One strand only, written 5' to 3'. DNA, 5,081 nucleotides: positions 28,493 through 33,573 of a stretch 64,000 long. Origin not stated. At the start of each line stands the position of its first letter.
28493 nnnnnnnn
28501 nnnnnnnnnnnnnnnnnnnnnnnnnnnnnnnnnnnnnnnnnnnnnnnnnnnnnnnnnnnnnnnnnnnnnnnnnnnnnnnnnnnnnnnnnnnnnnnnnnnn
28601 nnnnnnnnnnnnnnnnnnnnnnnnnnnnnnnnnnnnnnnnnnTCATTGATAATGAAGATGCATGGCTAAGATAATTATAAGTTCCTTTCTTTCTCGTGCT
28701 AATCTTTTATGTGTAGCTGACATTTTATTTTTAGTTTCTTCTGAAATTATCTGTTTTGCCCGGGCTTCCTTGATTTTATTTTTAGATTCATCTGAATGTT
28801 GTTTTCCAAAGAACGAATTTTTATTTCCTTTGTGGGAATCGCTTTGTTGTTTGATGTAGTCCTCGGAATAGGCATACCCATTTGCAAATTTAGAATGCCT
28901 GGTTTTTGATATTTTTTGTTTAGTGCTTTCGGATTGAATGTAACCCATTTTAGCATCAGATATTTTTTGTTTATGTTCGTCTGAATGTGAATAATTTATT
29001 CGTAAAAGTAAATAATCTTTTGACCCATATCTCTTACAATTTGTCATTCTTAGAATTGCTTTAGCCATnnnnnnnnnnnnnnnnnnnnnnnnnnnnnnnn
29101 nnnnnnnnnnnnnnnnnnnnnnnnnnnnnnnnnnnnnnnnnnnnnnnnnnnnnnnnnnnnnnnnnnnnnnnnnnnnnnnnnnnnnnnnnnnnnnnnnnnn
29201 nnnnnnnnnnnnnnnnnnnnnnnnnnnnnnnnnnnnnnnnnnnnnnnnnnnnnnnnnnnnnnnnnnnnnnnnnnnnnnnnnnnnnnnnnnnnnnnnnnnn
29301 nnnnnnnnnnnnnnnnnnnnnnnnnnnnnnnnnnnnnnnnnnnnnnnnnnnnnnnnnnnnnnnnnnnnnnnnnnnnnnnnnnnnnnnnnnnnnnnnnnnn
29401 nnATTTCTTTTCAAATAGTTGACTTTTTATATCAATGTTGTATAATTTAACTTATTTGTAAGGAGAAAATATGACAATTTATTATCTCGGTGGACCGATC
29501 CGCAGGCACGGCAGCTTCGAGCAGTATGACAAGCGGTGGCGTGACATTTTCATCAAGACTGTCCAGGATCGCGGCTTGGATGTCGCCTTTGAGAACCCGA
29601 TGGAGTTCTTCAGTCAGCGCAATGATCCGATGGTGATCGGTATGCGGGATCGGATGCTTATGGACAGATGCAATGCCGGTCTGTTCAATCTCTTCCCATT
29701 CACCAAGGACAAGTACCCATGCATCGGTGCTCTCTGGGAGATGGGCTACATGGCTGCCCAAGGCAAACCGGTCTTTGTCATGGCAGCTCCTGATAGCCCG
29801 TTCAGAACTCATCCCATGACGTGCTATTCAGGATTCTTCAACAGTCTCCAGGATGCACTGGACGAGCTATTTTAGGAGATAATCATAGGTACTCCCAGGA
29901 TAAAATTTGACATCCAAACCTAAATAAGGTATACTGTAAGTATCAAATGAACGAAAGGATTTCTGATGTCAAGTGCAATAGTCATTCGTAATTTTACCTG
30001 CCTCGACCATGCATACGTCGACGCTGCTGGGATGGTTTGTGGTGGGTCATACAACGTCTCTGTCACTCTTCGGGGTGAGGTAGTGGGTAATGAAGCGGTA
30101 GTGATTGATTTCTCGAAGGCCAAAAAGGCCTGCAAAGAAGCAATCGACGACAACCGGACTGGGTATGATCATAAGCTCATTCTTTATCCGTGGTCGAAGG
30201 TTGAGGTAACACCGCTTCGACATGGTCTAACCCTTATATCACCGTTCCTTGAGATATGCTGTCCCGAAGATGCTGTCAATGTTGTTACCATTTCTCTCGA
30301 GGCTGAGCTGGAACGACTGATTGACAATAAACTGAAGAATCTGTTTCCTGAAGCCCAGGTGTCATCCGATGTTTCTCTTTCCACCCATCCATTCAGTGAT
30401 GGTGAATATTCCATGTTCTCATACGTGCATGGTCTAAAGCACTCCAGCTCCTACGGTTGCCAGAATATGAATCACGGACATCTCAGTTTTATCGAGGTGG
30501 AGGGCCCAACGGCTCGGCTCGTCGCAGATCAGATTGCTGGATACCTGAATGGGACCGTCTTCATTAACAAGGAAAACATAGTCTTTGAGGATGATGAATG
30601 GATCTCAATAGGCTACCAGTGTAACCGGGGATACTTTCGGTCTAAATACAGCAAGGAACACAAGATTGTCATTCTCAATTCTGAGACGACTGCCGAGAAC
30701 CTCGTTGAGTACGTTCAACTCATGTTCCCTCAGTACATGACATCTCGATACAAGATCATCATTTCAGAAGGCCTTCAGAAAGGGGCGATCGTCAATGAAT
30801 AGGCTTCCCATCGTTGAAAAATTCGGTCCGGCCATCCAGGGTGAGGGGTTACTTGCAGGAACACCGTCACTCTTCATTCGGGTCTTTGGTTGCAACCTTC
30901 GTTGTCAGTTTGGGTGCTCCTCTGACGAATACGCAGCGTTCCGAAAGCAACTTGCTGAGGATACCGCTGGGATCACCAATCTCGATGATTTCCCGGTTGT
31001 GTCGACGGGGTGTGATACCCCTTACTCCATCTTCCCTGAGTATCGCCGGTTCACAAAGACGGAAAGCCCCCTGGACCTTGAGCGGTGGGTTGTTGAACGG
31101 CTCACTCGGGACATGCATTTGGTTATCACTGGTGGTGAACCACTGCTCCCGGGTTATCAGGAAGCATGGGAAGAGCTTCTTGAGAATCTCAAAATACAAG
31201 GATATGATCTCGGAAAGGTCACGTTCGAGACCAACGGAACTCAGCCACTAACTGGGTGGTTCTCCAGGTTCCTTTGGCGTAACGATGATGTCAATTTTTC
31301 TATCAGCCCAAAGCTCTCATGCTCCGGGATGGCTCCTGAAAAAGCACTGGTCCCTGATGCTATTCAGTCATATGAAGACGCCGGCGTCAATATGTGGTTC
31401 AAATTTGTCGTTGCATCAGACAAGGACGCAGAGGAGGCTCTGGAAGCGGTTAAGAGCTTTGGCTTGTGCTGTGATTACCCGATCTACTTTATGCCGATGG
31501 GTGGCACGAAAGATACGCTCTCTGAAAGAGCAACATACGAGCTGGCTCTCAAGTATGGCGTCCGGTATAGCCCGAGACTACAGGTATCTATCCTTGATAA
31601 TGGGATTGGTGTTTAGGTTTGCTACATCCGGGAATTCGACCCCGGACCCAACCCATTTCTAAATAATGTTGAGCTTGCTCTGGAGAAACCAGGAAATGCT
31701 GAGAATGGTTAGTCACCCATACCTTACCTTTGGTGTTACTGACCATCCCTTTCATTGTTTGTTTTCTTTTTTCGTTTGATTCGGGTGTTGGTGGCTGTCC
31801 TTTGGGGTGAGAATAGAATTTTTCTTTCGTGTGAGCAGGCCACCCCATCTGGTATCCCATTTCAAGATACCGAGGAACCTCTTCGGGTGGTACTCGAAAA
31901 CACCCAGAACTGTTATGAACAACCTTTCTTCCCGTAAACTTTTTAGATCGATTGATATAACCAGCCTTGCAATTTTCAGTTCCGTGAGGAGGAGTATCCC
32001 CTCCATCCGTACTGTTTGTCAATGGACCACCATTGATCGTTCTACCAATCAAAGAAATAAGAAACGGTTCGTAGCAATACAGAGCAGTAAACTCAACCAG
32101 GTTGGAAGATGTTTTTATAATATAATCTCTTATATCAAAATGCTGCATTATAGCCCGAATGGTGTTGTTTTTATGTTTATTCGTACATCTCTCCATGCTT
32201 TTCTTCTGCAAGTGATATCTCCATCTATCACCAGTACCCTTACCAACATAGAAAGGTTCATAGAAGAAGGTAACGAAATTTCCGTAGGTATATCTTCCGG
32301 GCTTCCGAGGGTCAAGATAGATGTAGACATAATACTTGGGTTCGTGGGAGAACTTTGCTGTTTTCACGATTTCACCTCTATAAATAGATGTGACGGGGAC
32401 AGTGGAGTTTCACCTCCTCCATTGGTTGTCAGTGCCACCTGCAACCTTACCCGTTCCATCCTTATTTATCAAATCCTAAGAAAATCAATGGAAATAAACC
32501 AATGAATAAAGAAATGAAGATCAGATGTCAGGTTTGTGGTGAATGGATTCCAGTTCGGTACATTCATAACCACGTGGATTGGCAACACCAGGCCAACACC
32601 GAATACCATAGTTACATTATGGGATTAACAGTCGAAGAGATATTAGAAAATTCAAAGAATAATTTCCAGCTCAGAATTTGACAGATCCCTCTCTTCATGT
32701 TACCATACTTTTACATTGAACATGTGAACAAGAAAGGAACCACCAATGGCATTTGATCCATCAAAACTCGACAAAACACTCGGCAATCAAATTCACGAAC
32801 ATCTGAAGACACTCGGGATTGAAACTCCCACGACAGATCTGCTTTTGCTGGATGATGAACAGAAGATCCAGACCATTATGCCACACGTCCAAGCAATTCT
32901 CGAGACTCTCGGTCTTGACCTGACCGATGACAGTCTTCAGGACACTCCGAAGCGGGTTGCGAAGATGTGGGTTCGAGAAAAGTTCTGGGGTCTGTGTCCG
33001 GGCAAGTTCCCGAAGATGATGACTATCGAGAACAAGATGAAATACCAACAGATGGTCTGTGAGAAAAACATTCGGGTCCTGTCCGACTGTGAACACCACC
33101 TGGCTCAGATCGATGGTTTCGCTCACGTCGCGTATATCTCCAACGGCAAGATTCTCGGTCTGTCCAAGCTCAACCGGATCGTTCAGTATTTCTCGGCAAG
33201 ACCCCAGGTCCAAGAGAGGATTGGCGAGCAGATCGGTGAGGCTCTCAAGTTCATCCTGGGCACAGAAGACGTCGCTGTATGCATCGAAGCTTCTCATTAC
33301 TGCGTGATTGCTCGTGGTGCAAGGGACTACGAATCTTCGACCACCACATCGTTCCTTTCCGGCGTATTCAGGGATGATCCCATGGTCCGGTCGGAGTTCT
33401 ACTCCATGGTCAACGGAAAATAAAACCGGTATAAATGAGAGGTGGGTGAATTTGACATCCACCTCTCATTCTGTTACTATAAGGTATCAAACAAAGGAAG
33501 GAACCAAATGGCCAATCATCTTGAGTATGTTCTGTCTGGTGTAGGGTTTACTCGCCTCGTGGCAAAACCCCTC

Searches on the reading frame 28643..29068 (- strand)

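Call 30: search_protein_families(library=pfam, proteins=[window:28643-29068:-], max_evalue=0.01)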
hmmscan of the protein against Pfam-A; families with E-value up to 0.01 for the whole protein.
window:28643-29068:- (141 aa): 1 family
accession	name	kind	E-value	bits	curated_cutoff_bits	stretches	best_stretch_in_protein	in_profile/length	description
PF07460.16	NUMOD3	-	2.8e-16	59.6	20.4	2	68-99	5-36/37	NUMOD3 motif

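Call 31: search_protein_families(library=phrogs, proteins=[window:28643-29068:-], max_evalue=0.001)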
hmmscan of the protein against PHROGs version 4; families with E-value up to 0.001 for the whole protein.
window:28643-29068:- (141 aa): 3 families
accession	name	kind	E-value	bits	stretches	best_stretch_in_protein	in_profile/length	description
phrog_314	-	DNA, RNA and nucleotide metabolism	7.2e-10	39.4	1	16-105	281-338/574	homing endonuclease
phrog_32884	-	unknown function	2.4e-08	35.3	1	28-61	34-67/71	-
phrog_655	-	DNA, RNA and nucleotide metabolism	5.1e-06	27.6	1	1-61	93-162/343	homing endonuclease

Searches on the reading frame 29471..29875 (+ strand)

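Call 30: search_protein_families(library=pfam, proteins=[window:29471-29875:+], max_evalue=0.01)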
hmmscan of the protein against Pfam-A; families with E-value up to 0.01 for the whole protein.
window:29471-29875:+ (134 aa): 2 families
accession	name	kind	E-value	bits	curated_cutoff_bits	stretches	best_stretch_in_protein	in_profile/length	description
PF05014.21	Nuc_deoxyrib_tr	-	7.2e-11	42.7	28.8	1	5-106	2-98/117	Nucleoside 2-deoxyribosyltransferase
PF15891.11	Nuc_deoxyri_tr2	-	0.0062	17.3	30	0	5-104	5-101/105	Nucleoside 2-deoxyribosyltransferase like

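Call 31: search_protein_families(library=phrogs, proteins=[window:29471-29875:+], max_evalue=0.001)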
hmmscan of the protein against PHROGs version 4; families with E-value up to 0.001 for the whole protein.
window:29471-29875:+ (134 aa): 0 families

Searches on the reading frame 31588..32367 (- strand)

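Call 30: search_protein_families(library=pfam, proteins=[window:31588-32367:-], max_evalue=0.01)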
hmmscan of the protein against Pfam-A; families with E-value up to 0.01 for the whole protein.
window:31588-32367:- (259 aa): 1 family
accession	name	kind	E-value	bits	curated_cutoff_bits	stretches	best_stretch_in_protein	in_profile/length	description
PF22945.2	LEM-3_GIY-YIG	-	2.3e-08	34.6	27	1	12-109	1-98/151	LEM-3-like GIY-YIG domain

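Call 31: search_protein_families(library=phrogs, proteins=[window:31588-32367:-], max_evalue=0.001)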
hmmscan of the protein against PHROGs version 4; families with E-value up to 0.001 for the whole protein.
window:31588-32367:- (259 aa): 2 families
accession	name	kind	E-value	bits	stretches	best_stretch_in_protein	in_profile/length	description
phrog_15526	-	unknown function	3.8e-05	24.8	1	31-164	9-121/168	-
phrog_5356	-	unknown function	6.9e-05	23.3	1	9-120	13-106/255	-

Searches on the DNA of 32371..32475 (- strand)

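Call 40: search_dna_similar(query=window:32371-32475:-, collection=phages, mode=distant, max_evalue=1, max_rows=40)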
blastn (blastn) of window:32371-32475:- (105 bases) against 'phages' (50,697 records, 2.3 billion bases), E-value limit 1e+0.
Records with a match: 1; places in all: 1; records where one place covers at least 80% of the query: 0.
Best place of each record, by identity: >=99% 1.
By first word of the organism name: Escherichia 1.
By host as written in the record: Escherichia coli W3350 (Yale CGSC) 1.
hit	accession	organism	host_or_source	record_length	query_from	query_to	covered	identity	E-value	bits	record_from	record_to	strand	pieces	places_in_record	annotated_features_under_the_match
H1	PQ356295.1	Escherichia phage KKE7M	Escherichia coli W3350 (Yale CGSC)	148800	31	50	19%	100.0%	1e+0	37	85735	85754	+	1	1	hypothetical protein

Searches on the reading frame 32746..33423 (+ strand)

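Call 86: search_protein_families(library=pfam, proteins=[window:32746-33423:+], max_evalue=0.01)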
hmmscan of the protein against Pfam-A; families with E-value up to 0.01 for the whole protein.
window:32746-33423:+ (225 aa): 2 families
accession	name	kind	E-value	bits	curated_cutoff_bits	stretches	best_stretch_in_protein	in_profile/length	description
PF01227.27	GTP_cyclohydroI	-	1.8e-56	190.9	27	1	46-222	3-178/179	GTP cyclohydrolase I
PF24548.1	EF_EFCAB10_C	-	0.0073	16.4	32.5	0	10-42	17-47/60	EFCAB10, C-terminal EF-hand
